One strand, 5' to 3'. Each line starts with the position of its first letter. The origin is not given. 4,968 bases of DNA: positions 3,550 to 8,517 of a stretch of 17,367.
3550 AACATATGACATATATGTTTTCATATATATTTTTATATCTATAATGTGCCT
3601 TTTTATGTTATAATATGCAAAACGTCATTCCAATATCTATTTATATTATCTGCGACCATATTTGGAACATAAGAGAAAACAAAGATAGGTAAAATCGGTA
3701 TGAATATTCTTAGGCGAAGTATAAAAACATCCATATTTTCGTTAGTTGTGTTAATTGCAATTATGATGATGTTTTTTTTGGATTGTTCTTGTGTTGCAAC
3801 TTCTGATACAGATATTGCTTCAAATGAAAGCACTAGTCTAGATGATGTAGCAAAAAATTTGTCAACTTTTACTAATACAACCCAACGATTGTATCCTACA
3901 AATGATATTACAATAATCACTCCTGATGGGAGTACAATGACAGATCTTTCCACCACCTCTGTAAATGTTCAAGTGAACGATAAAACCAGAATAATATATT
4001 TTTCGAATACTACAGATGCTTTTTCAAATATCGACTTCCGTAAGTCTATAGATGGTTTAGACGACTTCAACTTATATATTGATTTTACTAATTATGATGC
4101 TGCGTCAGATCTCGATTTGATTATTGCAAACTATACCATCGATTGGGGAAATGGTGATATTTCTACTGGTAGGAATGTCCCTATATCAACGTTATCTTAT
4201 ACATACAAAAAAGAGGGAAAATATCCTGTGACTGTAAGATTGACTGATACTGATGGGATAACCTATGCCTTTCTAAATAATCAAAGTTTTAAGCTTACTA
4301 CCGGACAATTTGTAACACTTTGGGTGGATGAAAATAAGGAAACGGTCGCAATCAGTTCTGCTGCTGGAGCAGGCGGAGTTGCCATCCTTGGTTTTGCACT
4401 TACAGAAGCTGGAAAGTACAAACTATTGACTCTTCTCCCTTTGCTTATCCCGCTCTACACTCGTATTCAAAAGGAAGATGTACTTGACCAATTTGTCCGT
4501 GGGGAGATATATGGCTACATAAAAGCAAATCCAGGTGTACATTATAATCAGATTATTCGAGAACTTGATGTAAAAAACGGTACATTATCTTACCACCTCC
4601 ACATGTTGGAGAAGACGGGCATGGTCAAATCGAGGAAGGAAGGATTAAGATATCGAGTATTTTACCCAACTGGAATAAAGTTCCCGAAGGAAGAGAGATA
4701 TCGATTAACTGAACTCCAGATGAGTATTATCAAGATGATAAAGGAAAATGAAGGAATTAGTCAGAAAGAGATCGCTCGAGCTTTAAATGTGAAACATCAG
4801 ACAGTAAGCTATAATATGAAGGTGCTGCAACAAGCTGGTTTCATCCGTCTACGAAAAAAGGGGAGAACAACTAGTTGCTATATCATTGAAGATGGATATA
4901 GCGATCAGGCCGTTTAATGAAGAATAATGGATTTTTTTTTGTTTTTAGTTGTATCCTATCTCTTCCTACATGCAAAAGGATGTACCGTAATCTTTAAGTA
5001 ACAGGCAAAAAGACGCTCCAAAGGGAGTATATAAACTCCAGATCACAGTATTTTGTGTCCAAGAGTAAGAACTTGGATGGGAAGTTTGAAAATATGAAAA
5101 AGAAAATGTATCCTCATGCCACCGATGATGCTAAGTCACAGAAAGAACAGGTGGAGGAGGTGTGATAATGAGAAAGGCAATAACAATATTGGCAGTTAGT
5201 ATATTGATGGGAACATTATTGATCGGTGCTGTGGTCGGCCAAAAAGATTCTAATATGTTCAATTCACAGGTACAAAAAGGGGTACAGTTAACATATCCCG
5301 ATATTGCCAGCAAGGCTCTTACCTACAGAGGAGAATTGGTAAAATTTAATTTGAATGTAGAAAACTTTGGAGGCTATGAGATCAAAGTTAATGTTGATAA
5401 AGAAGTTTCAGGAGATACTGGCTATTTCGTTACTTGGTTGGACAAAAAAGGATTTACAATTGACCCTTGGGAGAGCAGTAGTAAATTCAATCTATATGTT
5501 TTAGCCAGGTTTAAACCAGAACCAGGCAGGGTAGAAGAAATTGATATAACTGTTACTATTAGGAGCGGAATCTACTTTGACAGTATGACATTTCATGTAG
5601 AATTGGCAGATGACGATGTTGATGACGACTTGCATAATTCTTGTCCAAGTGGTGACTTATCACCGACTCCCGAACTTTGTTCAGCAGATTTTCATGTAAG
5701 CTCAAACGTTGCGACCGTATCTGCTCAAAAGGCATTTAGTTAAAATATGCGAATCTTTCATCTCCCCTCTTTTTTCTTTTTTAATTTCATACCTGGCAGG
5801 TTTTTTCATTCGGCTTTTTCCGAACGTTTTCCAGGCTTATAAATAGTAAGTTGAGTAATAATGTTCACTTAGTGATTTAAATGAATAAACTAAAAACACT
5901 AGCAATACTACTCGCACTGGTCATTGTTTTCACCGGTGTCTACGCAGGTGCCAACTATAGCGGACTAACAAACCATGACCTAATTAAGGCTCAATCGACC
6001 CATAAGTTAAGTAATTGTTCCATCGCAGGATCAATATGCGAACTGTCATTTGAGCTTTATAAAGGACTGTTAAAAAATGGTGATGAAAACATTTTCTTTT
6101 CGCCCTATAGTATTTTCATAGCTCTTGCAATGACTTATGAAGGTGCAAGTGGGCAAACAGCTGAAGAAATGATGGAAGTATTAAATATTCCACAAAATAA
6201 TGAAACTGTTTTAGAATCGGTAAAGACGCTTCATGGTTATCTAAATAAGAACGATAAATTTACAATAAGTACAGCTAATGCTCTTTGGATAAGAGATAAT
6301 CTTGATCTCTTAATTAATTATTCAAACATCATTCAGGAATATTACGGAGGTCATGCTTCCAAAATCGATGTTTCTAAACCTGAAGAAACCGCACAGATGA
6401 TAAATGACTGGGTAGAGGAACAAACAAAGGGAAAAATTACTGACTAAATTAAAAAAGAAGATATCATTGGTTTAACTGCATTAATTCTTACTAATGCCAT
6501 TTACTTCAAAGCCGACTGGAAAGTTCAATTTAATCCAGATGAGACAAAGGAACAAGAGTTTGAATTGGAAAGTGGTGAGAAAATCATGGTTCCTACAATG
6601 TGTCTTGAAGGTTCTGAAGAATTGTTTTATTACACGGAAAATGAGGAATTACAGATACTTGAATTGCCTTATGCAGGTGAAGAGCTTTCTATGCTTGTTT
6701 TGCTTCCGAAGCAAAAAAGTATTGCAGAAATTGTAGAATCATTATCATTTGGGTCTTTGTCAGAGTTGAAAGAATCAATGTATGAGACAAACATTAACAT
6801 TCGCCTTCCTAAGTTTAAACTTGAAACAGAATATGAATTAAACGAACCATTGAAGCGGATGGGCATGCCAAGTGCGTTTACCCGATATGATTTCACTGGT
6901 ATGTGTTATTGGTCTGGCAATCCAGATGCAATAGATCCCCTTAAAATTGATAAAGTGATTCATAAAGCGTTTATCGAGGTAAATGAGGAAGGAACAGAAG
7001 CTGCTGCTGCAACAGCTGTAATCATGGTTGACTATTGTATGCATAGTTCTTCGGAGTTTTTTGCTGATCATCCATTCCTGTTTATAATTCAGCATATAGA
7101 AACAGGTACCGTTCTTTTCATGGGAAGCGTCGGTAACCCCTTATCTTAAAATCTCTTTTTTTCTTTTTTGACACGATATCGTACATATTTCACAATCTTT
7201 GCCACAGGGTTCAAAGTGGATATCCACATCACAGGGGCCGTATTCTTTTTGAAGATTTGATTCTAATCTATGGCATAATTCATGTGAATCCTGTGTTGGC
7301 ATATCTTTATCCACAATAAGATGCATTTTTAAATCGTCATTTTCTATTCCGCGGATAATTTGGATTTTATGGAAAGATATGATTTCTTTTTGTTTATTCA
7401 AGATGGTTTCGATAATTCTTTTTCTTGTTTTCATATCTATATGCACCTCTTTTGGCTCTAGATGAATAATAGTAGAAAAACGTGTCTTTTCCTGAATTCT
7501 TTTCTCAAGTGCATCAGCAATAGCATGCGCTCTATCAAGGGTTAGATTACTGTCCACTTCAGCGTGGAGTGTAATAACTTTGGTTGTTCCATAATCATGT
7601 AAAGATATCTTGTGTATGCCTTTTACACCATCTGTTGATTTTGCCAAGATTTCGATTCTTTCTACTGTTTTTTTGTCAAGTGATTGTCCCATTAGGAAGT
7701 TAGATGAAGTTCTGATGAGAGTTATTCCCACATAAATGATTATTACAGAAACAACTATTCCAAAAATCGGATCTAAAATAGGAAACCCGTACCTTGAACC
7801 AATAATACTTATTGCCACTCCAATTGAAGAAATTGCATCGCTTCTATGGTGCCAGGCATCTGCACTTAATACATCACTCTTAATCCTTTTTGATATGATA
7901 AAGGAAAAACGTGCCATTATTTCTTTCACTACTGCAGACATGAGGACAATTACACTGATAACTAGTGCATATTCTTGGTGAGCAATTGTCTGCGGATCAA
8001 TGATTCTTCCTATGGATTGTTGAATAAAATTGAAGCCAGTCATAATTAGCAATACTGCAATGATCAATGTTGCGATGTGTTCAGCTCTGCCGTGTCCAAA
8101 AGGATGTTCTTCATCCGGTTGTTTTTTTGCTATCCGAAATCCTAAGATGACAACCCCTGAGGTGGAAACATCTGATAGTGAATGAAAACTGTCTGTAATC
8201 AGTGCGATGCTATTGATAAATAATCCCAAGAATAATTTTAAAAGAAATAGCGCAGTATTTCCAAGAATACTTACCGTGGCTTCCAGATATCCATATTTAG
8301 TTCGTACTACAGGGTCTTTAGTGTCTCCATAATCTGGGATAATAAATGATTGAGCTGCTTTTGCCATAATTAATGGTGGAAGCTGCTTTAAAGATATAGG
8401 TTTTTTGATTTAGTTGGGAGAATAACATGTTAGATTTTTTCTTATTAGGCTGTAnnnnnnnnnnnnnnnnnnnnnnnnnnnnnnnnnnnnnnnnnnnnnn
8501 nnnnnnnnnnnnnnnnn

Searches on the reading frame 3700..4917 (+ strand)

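Call 9: search_protein_families(library=pfam, proteins=[window:3700-4917:+])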
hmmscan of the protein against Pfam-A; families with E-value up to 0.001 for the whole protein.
window:3700-4917:+ (405 aa): 27 families (the best 25 are shown)
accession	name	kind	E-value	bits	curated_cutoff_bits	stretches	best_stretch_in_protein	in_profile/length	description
PF12840.13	HTH_20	-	4.6e-19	68.6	27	2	339-385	5-51/51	Helix-turn-helix domain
PF13412.12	HTH_24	-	2.4e-18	65.8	21.9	2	337-383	2-48/48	Winged helix-turn-helix DNA-binding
PF12802.13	MarR_2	-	8.3e-15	55.1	27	1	336-385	3-53/61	MarR family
PF24266.1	HTH_HVO_0163_N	-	6.5e-14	52.2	31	1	266-334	3-68/70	HVO_0163, N-terminal HTH domain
PF01047.28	MarR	-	4.2e-12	46.2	24.6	1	336-383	1-48/59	MarR family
PF13601.12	HTH_34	-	1.2e-08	35.4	27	0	269-314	4-49/80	Winged helix DNA-binding domain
PF01022.26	HTH_5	-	2.6e-08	34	22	1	284-311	20-47/47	Bacterial regulatory protein, arsR family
PF25212.1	HVO_A0114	-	3.3e-08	33.7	27.6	1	335-394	19-78/84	HVO_A0114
PF13463.12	HTH_27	-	7e-07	29.9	22.2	0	336-387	1-51/68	Winged helix DNA-binding domain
PF13545.12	HTH_Crp_2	-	1e-05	25.8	27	1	353-387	23-57/70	Crp-like helix-turn-helix domain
PF08279.18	HTH_11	-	1.1e-05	25.6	25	1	341-382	3-44/55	HTH domain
PF01325.25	Fe_dep_repress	-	1.2e-05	25.9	26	0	346-387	16-57/60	Iron dependent repressor, N-terminal DNA binding domain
PF19187.6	HTH_PafC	-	1.5e-05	25.2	32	0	341-381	7-47/115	PafC helix-turn-helix domain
PF18911.6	PKD_4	-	1.7e-05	25.2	27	1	135-188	27-75/85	PKD domain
PF00801.26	PKD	-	3.7e-05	24.1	23.5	1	137-186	25-70/80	PKD domain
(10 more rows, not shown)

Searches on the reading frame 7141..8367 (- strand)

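Call 9: search_protein_families(library=pfam, proteins=[window:7141-8367:-])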
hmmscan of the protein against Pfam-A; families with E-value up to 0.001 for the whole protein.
window:7141-8367:- (408 aa): 3 families
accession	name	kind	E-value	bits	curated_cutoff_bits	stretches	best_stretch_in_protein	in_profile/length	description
PF01545.26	Cation_efflux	-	7.3e-46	156.9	26.6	1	31-226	2-198/198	Cation efflux family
PF16916.11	ZT_dimer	-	3.2e-31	107.6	26.7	2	230-305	1-77/78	Dimerisation domain of Zinc Transporter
PF14535.12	AMP-binding_C_2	-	0.00069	20.3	25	0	238-320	9-94/96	AMP-binding enzyme C-terminal domain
